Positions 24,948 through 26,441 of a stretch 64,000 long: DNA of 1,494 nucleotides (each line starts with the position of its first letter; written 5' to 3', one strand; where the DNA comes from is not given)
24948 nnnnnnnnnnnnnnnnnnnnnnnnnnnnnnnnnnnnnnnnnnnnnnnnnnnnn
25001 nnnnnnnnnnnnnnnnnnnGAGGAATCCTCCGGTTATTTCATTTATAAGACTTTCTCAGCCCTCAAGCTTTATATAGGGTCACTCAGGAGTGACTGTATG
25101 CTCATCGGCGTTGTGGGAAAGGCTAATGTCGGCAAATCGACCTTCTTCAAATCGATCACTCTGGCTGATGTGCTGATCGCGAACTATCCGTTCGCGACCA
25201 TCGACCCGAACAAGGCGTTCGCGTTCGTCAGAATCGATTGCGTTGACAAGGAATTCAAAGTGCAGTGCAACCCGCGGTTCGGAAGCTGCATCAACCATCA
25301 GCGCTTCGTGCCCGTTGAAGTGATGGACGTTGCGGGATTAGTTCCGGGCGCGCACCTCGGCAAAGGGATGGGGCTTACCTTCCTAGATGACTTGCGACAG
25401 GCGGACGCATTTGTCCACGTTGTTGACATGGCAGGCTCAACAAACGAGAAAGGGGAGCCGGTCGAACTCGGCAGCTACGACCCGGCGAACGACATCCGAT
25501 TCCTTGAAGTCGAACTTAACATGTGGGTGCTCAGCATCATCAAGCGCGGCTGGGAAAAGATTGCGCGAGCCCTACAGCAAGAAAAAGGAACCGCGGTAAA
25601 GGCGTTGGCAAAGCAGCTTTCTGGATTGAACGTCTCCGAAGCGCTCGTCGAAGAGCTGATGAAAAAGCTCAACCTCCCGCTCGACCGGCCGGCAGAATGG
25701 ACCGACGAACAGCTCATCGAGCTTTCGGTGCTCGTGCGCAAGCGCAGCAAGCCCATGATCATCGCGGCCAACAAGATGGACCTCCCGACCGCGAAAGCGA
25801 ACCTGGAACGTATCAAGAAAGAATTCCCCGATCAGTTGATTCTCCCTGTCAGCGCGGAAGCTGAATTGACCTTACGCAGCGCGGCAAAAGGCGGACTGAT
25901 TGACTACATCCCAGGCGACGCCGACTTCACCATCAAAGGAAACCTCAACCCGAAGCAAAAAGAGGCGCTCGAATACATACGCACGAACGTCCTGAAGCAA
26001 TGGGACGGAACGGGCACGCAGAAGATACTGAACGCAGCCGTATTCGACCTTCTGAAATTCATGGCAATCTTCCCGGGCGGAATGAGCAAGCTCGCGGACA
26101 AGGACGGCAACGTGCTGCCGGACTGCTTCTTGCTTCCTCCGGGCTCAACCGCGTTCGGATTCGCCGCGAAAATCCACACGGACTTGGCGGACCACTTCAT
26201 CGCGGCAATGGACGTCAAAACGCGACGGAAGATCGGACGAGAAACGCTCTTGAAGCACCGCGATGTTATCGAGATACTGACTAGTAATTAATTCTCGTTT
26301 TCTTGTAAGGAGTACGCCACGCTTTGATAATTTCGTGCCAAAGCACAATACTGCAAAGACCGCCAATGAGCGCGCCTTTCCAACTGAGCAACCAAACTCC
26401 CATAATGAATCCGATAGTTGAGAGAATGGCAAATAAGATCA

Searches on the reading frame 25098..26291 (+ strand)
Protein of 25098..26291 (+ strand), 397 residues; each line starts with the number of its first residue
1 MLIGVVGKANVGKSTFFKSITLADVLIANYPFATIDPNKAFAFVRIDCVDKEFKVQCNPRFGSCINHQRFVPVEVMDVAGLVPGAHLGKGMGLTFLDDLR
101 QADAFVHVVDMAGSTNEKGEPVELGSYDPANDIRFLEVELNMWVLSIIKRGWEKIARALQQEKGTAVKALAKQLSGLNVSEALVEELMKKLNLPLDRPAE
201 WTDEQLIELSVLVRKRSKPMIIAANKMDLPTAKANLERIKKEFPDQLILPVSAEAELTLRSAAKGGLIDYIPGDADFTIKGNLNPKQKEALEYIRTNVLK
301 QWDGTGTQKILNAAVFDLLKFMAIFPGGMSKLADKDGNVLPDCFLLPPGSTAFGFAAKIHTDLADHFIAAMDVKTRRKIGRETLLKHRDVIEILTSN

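Call 8: search_protein_families(library=pfam, proteins=[window:25098-26291:+], max_evalue=0.01)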
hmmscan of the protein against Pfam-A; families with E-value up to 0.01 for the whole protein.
window:25098-26291:+ (397 aa): 5 families
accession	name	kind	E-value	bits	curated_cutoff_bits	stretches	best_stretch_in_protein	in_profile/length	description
PF08438.16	YGR210-like_G4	-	3e-35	121.3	24.7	1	223-326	1-105/108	Obg-like GTPase YGR210-like, G4 motif-containing domain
PF01926.29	MMR_HSR1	-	1e-15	58.3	21.9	1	3-116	2-91/113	50S ribosome-binding GTPase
PF02824.27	TGS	-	1.2e-09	38.5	22.2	1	338-395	9-60/60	TGS domain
PF02421.24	FeoB_N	-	2.5e-06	27.5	27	1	3-40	3-40/156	Ferrous iron transport protein B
PF00009.33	GTP_EFTU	-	1.4e-05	25.2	26.5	1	204-261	108-168/188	Elongation factor Tu GTP binding domain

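Call 39: search_protein_families(library=ncbifam, proteins=[window:25098-26291:+], max_evalue=0.001)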
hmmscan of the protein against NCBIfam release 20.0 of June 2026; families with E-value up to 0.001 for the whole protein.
window:25098-26291:+ (397 aa): 14 families
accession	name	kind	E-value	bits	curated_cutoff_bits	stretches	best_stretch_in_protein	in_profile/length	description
NF007171.0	PRK09602.1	subfamily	3e-161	536.7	387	1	2-396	4-396/397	YchF-related putative GTPase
TIGR00092.1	TIGR00092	equivalog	1.4e-33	116.6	279.2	1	3-260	5-249/368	redox-regulated ATPase YchF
NF008955.0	PRK12297.1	equivalog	5.7e-23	81.5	406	2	3-149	162-275/429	GTPase ObgE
TIGR02729.1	Obg_CgtA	equivalog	7e-19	68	280.25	1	3-117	160-251/329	Obg family GTPase CgtA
NF008956.1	PRK12299.1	equivalog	3.7e-18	65.6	300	1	3-150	161-270/327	GTPase ObgE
NF008954.1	PRK12296.1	equivalog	2.5e-16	59.2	377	1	3-144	162-270/470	GTPase ObgE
TIGR00231.1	small_GTP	domain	2.7e-09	37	42.5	1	3-112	6-94/164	GTP-binding protein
TIGR03594.1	GTPase_EngA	equivalog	5.9e-09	35.4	306.7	0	3-39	3-40/432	ribosome biogenesis GTPase Der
TIGR03156.1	GTP_HflX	equivalog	8.6e-09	34.8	216.75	1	3-38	192-227/351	GTPase HflX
TIGR03918.1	GTP_HydF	equivalog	3.3e-06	26.2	325.55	0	2-38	9-46/392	[FeFe] hydrogenase H-cluster maturation GTPase HydF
NF008280.0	PRK11058.1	equivalog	1.4e-05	24.1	441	1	3-39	200-236/426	ribosome rescue GTPase HflX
NF000908.1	PRK00089.1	equivalog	4.2e-05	23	237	0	211-262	104-159/291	GTPase Era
NF003255.0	PRK04213.1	equivalog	6.3e-05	22.4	164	0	4-39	13-48/204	GTP-binding protein EngB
TIGR00437.1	feoB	equivalog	8.4e-05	21.5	315.65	1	7-40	1-34/594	ferrous iron transport protein B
